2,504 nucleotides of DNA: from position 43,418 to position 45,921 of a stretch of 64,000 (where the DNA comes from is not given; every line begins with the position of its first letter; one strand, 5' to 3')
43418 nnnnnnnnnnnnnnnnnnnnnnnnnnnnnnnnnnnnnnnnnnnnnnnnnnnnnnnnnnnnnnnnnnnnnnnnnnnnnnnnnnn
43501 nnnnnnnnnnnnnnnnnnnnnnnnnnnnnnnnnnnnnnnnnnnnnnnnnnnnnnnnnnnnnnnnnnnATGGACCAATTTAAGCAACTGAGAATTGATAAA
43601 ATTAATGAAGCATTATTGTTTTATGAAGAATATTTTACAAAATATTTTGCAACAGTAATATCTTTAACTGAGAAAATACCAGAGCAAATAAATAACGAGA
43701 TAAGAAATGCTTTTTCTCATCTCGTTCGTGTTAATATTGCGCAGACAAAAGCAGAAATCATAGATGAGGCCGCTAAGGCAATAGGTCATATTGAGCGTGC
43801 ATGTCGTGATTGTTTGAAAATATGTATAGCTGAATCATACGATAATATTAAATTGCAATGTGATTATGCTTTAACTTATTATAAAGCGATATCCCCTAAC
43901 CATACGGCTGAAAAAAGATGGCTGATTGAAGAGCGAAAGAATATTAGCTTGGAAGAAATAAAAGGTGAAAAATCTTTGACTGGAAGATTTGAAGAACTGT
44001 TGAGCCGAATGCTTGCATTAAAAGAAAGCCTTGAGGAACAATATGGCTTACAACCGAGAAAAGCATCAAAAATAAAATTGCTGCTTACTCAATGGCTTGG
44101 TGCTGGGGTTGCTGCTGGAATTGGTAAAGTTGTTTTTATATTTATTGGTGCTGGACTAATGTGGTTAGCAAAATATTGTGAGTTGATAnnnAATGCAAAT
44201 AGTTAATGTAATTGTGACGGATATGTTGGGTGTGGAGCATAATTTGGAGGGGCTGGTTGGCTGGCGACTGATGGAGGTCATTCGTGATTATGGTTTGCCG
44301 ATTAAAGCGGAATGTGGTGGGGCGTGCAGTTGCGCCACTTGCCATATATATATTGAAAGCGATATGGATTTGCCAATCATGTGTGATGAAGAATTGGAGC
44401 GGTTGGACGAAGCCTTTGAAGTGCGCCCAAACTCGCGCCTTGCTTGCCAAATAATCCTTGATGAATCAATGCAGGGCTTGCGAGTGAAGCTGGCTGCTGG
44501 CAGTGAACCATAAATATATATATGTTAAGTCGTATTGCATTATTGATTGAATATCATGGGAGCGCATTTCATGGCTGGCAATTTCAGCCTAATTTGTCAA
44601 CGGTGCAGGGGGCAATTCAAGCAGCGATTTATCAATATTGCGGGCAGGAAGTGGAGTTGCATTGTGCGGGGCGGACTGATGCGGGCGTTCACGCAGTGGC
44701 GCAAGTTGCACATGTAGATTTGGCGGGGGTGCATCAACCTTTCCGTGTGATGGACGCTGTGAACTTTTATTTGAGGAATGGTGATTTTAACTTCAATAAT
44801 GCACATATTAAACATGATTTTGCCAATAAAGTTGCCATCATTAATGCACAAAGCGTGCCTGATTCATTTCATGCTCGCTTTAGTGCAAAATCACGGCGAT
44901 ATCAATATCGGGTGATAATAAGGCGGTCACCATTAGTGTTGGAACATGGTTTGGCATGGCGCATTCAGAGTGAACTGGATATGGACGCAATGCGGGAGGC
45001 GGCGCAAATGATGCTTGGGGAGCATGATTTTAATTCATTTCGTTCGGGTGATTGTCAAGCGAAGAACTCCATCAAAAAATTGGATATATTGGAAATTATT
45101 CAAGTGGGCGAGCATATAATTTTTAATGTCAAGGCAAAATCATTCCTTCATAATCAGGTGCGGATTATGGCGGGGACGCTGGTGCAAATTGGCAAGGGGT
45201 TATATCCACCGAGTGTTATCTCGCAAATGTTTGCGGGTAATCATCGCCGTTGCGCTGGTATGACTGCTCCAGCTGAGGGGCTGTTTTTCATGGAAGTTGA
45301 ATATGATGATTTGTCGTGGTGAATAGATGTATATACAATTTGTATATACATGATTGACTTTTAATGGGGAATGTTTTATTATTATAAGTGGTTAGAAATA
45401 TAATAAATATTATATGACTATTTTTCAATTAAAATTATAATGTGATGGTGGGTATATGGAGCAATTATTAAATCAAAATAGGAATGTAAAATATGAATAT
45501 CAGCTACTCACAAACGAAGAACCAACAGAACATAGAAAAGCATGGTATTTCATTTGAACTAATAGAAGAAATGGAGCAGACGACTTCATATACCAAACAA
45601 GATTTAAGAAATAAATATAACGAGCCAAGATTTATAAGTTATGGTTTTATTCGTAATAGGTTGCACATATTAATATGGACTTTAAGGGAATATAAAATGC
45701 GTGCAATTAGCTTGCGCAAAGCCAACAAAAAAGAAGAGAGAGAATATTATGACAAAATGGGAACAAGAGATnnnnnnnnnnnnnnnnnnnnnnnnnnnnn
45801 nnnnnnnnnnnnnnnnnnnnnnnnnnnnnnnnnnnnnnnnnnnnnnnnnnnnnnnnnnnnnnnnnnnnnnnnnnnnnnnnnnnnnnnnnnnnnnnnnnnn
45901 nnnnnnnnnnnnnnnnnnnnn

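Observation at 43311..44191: Small ORF plus membrane-anchored R-N-x3-H protein inserted between FNR and its ferredoxin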

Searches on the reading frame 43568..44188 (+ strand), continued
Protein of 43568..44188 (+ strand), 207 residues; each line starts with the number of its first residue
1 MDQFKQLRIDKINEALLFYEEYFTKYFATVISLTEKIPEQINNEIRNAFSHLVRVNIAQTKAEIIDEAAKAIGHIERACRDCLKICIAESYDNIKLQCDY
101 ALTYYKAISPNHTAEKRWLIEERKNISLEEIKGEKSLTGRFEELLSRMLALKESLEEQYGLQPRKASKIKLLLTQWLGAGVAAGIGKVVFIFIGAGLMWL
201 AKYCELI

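Call 51: search_protein_families(library=pfam, proteins=[L023:4782-6257:-, L023:7861-9516:-, L010:6049-6999:+, L021:2966-4438:+, L022:2025-2453:+, L022:323-1777:-, L015:1823-2083:-, L016:7840-8172:+, L017:2569-3822:-, L009:842-1516:-], max_evalue=0.001)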
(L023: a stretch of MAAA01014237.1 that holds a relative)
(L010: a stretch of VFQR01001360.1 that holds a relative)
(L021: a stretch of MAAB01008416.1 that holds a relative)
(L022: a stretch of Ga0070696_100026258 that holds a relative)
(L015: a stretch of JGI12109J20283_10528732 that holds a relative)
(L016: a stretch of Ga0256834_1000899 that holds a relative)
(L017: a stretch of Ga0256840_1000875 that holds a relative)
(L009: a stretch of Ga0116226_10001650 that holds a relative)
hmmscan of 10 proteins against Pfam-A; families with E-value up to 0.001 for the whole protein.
L023:4782-6257:- (492 aa): 1 family
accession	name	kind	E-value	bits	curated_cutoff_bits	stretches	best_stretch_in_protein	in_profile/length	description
PF07693.20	KAP_NTPase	-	1.2e-42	146.7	20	1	21-341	1-286/293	KAP family P-loop domain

L023:7861-9516:- (552 aa): 3 families
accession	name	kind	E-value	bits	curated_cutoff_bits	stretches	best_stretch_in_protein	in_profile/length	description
PF00239.26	Resolvase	-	9.1e-19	68.4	23.3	1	10-160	1-140/145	Resolvase, N terminal domain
PF07508.19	Recombinase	-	5.3e-14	52.7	21.1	1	196-293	1-100/102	Recombinase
PF13408.12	Zn_ribbon_recom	-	2.9e-05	24.8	25.3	1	309-357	2-50/58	Recombinase zinc beta ribbon domain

L010:6049-6999:+ (317 aa): 0 families

L021:2966-4438:+ (491 aa): 3 families
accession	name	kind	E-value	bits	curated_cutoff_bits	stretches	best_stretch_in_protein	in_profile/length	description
PF19500.6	DUF6035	-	7.1e-10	39.5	22.6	1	99-232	13-137/179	Domain of unknown function (DUF6035)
PF06054.18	CoiA_nuc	-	2e-07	31.7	20.3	1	100-196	1-89/158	Competence protein CoiA, nuclease-like domain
PF25169.1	DUF7830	-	0.00034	20.8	27.5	1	41-88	31-71/72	Domain of unknown function (DUF7830)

L022:2025-2453:+ (143 aa): 0 families

L022:323-1777:- (485 aa): 0 families

L015:1823-2083:- (87 aa): 2 families
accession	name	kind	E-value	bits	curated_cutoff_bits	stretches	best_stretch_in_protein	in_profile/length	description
PF13744.12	HTH_37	-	1.9e-09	37.7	27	1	19-84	12-77/80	Helix-turn-helix domain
PF13560.12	HTH_31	-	0.00048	20.8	27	1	34-81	10-57/64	Helix-turn-helix domain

L016:7840-8172:+ (111 aa): 1 family
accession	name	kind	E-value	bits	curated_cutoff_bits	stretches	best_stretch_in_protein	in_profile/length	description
PF00565.23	SNase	-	1.6e-09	38.6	21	1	17-73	51-106/107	Staphylococcal nuclease homologue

L017:2569-3822:- (418 aa): 1 family
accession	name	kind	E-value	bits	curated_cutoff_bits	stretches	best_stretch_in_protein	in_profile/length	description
PF00268.27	Ribonuc_red_sm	-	6.9e-65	219.6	33.6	1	103-382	2-277/281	Ribonucleotide reductase, small chain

L009:842-1516:- (225 aa): 2 families
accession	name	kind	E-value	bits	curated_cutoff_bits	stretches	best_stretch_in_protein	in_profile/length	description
PF01728.25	FtsJ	-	5.8e-60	202.7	24.1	1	50-223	1-181/181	FtsJ-like methyltransferase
PF13489.12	Methyltransf_23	-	0.0005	20.3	27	0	50-138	1-86/164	Methyltransferase domain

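Call 62: search_dna_similar(query=window:43568-44188:+, collection=plasmids, mode=protein, max_evalue=0.001)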
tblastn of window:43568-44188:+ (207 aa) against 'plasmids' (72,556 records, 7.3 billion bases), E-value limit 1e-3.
Records with a match: 1; places in all: 1; records where one place covers at least 80% of the query: 1.
Best place of each record, by identity: <60% 1.
By first word of the organism name: Methylobacterium 1.
By predicted mobility (MOB-suite, as given by PLSDB): non-mobilizable 1.
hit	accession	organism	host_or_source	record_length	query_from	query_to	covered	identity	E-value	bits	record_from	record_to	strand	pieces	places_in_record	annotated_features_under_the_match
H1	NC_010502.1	Methylobacterium radiotolerans JCM 2831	-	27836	8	176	82%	35.5%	2e-25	109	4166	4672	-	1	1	hypothetical protein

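Call 63: search_dna_similar(query=window:43568-44188:+, collection=phages, mode=protein, max_evalue=0.001)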
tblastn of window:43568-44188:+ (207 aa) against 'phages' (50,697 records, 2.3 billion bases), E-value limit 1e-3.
No match.

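Call 64: get_annotated_region(hit=H1, flank=6000)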
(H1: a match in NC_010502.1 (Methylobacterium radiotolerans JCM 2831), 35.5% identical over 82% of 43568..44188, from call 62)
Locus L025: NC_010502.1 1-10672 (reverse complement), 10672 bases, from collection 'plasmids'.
description: Methylobacterium radiotolerans JCM 2831 plasmid pMRAD06, complete sequence
organism: Methylobacterium radiotolerans JCM 2831 (NCBI taxid 426355)
taxonomy: Bacteria; Pseudomonadota; Alphaproteobacteria; Hyphomicrobiales; Methylobacteriaceae; Methylobacterium; Methylobacterium radiotolerans; Methylobacterium radiotolerans JCM 2831
host: -; source: -; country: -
typing (MOB-suite, as given by PLSDB): non-mobilizable
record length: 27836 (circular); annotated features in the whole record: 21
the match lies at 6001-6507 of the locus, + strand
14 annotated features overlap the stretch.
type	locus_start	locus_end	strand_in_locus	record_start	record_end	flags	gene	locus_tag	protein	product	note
CDS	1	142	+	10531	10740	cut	-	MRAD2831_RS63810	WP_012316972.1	hypothetical protein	-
CDS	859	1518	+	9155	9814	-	-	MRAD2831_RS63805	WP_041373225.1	SprT-like domain-containing protein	-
CDS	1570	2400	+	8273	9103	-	-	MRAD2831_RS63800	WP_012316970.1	hypothetical protein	-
CDS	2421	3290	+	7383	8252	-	-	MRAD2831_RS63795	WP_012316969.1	hypothetical protein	-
CDS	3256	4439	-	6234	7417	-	-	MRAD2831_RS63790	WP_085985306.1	IS3 family transposase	-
CDS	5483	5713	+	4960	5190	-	-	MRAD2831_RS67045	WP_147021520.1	hypothetical protein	-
CDS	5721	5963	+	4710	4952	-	-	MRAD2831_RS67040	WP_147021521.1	hypothetical protein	-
CDS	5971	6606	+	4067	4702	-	-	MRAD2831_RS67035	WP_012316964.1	hypothetical protein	-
CDS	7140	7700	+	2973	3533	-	-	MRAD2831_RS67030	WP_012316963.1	hypothetical protein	-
CDS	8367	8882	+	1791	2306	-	-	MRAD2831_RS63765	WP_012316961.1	hypothetical protein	-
CDS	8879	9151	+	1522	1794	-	-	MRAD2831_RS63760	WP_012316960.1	hypothetical protein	-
CDS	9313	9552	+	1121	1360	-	-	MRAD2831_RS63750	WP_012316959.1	hypothetical protein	-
CDS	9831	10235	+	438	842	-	-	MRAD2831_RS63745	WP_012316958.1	MucR family transcriptional regulator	-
CDS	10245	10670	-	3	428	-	-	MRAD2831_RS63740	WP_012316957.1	hypothetical protein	-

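Call 75: search_protein_families(library=phrogs, alignment_id=A3, max_evalue=0.01)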
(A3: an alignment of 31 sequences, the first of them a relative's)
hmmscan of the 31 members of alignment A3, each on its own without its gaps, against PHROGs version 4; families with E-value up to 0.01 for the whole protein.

A. member 1, P0001 (207 aa): 2 families
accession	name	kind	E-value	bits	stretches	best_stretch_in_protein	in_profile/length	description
phrog_9168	-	unknown function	7.8e-05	23.2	1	32-102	141-210/267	-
phrog_4070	-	tail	0.0094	15.1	0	2-118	77-191/989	tail length tape measure protein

B. families by the number of members that match (of 31 scanned): 6 families
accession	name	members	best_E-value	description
phrog_9168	-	23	1.5e-08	-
phrog_15125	-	1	0.0025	-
phrog_17791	-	1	0.0028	-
phrog_4780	-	1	0.0038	-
phrog_35295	-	1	0.008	-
phrog_4070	-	1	0.0094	tail length tape measure protein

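Call 76: search_protein_families(library=padloc, alignment_id=A2, max_evalue=0.01)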
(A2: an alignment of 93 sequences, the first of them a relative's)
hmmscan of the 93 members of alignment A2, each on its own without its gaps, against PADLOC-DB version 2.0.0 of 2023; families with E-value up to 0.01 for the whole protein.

A. member 1, P0001 (207 aa): 0 families

B. families by the number of members that match (of 93 scanned): 26 families (the first 25 are shown)
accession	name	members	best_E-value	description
PDLC01683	Cas13c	2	0.0045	Cas13c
PDLC02754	PbeC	1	2.7e-05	PbeC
PDLC01032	Csx1/Csm6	1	0.00032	CARF+HEPN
PDLC00605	ZorA1|ZorA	1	0.00068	MotA/ExbB/TolQ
PDLC04576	PDC-M32A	1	0.0011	-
PDLC03853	LmuA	1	0.0013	-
PDLC01022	Csm6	1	0.0017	CRISPR type III-A/MTUBE-associated protein Csm6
PDLC01470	Cas13c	1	0.0018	CAS-VI-C; effector__SPE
PDLC00460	JetA1|JetA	1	0.0026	DUF3375 domain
PDLC01726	typeIV_Cas58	1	0.0031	Csf3-Csf1_0_IVE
PDLC00638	ZorA2|ZorA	1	0.0034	MotA/ExbB/TolQ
PDLC00504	JetC1|JetC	1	0.0035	DUF3584 domain; MukB-like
PDLC00562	JetA3|JetA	1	0.0041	Unknown function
PDLC03859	LmuB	1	0.0041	-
PDLC00650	ZorA3|ZorA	1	0.0044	MotA/ExbB/TolQ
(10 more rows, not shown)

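Call 79: search_dna_similar(query=P0035, collection=phages, mode=protein, max_evalue=0.1)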
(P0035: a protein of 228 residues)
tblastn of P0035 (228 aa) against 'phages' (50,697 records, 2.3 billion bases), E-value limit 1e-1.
No match.

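Call 80: search_dna_similar(query=P0016, collection=phages, mode=protein, max_evalue=0.1)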
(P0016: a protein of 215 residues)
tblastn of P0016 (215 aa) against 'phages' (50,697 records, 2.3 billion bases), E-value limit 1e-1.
No match.

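Call 81: search_dna_similar(query=P0035, collection=plasmids, mode=protein, max_evalue=0.001)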
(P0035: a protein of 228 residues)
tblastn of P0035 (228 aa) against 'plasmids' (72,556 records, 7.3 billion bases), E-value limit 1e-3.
Records with a match: 1; places in all: 1; records where one place covers at least 80% of the query: 0.
Best place of each record, by identity: <60% 1.
By first word of the organism name: Methylobacterium 1.
By predicted mobility (MOB-suite, as given by PLSDB): non-mobilizable 1.
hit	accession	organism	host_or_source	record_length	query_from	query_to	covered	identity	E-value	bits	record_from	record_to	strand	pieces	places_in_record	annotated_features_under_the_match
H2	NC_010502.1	Methylobacterium radiotolerans JCM 2831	-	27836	23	167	64%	35.9%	2e-19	94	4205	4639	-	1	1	hypothetical protein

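Call 94: find_encoding_contigs(protein=P0003, flank=3000, max_places=2)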
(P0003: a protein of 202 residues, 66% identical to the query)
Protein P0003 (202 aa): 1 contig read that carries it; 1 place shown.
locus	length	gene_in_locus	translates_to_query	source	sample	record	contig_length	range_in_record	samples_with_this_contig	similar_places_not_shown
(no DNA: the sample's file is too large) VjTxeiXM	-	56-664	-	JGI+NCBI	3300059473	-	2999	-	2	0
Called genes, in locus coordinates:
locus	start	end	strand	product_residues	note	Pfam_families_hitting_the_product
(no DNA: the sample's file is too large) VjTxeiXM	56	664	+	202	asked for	-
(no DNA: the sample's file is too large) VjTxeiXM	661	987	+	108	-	PF00111:Fer2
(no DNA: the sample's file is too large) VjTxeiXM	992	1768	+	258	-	PF01416:PseudoU_synth_1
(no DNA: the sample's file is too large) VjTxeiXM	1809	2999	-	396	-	?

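Call 95: find_encoding_contigs(protein=P0002, flank=3000, max_places=2)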
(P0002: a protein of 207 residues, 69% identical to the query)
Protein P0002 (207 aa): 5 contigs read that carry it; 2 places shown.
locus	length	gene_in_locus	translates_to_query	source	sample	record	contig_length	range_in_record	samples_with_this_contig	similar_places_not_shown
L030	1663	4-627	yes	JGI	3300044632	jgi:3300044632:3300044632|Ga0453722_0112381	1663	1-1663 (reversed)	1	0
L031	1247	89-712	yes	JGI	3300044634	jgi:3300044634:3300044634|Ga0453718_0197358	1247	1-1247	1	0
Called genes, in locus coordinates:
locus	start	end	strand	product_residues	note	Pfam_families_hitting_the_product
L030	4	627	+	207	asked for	-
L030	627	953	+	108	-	PF00111:Fer2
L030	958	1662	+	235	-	?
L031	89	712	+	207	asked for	-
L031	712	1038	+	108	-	PF00111:Fer2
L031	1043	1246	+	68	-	?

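Call 114: find_encoding_contigs(protein=P0007, flank=4000, max_places=2)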
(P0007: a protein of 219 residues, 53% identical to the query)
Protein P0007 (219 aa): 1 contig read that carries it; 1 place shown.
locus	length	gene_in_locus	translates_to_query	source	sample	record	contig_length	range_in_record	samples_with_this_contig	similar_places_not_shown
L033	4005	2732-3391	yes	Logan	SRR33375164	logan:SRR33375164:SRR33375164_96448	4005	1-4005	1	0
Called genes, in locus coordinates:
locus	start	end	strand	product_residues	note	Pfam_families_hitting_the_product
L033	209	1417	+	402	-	PF13356:Arm-DNA-bind_3, PF22022:Phage_int_M, PF00589:Phage_integrase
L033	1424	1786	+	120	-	-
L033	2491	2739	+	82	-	-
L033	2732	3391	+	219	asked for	-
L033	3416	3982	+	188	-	PF01555:N6_N4_Mtase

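Call 115: find_encoding_contigs(protein=P0010, flank=4000, max_places=2)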
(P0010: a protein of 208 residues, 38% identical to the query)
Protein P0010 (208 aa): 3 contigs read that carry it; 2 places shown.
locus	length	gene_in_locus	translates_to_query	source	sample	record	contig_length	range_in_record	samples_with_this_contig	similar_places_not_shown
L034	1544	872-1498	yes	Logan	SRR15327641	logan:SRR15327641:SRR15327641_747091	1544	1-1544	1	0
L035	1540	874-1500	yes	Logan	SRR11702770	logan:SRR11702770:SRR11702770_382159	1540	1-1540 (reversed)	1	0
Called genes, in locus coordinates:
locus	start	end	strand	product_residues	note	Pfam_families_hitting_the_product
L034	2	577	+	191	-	?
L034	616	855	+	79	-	-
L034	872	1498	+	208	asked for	-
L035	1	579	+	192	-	?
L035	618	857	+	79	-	-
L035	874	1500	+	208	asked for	-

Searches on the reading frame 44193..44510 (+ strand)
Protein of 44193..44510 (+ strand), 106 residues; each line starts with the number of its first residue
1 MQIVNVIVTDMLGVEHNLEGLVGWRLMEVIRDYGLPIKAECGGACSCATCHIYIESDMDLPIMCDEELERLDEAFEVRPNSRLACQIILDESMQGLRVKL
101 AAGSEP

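Call 6: search_protein_families(library=pfam, proteins=[window:44193-44510:+], max_evalue=1)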
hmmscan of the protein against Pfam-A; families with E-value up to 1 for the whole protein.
window:44193-44510:+ (106 aa): 2 families
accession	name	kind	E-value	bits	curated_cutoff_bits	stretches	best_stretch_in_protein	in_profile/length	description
PF00111.32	Fer2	-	6.4e-08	32.9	21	1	23-88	15-75/77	2Fe-2S iron-sulfur cluster binding domain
PF16064.11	DUF4806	-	0.2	12.5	25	1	57-81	4-28/90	Domain of unknown function (DUF4806)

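Call 8: search_protein_families(library=ncbifam, proteins=[window:44193-44510:+], max_evalue=1)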
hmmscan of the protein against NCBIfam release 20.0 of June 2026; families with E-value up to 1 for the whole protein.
window:44193-44510:+ (106 aa): 3 families
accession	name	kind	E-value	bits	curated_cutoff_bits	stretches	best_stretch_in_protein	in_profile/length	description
TIGR02007.1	fdx_isc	equivalog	1.6e-11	44.3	132.1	1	18-91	18-92/110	ISC system 2Fe-2S type ferredoxin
TIGR01941.1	nqrF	equivalog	4.8e-07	29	295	1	15-94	41-117/405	NADH:ubiquinone reductase (Na(+)-transporting) subunit F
NF040756.1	corr_regen_AcsV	exception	0.00093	17.7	800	1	21-92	14-80/632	corrinoid activation/regeneration protein AcsV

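Call 107: search_solved_structures(query=window:44193-44510:+, max_evalue=1e-8)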
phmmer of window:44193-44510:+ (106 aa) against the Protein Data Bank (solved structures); distinct sequences matched with E-value up to 1e-8: 35.
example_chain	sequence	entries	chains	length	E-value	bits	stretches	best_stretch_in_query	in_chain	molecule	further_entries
3lxf_A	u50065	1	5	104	3e-17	65.9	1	6-101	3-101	Ferredoxin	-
1e9m_A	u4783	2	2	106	1.3e-16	63.8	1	6-100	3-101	FERREDOXIN VI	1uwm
3hui_A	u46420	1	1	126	9.2e-16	61.1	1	9-98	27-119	Ferredoxin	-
2mjd_A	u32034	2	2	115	5.1e-14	55.5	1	15-100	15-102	Adrenodoxin homolog, mitochondrial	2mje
2y5c_A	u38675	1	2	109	7.2e-14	55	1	2-98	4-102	ADRENODOXIN-LIKE PROTEIN, MITOCHONDRIAL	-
8rmc_I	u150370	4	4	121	9.8e-14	54.6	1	2-98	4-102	Ferredoxin-2, mitochondrial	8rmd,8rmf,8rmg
4jwu_C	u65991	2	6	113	4.5e-13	52.5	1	9-98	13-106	Putidaredoxin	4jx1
6nbl_C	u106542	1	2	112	5.2e-13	52.3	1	12-98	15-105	Putidaredoxin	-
1oqq_A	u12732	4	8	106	5.4e-13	52.2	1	13-98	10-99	Putidaredoxin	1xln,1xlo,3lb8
3w9c_B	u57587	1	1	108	7.8e-13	51.7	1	12-98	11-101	Putidaredoxin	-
1oqr_A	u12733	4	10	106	7.8e-13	51.7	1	13-98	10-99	Putidaredoxin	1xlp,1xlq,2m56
1r7s_A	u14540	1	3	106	1.3e-12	51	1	13-98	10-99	Putidaredoxin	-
1gpx_A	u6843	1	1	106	1.4e-12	50.9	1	13-98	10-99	PUTIDAREDOXIN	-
1put_A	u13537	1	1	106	2.1e-12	50.3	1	13-98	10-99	PUTIDAREDOXIN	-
5gxg_B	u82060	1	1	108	2.1e-12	50.3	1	12-98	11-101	Putidaredoxin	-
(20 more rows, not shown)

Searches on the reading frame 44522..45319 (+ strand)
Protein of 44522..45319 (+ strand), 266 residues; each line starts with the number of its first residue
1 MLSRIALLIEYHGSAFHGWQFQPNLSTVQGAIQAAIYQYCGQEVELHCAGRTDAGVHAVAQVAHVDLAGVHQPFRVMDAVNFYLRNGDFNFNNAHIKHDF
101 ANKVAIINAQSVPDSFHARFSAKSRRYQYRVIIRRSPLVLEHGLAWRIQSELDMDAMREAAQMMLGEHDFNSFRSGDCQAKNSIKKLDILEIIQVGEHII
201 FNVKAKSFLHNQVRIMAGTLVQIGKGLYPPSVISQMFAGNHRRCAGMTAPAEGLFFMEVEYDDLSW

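Call 6: search_protein_families(library=pfam, proteins=[window:44522-45319:+], max_evalue=1)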
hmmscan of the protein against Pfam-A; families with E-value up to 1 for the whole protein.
window:44522-45319:+ (266 aa): 1 family
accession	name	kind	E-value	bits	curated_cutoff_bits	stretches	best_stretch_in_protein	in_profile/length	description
PF01416.25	PseudoU_synth_1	-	3.6e-37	127.6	23.3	2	160-262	1-108/108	tRNA pseudouridine synthase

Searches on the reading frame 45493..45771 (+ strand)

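Call 6: search_protein_families(library=pfam, proteins=[window:45493-45771:+], max_evalue=1)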
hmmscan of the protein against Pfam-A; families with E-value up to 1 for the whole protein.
window:45493-45771:+ (93 aa): 1 family
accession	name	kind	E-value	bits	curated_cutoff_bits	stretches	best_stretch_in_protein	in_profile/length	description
PF04365.19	BrnT_toxin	-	4e-20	72.3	34.5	1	7-81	3-77/77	Ribonuclease toxin, BrnT, of type II toxin-antitoxin system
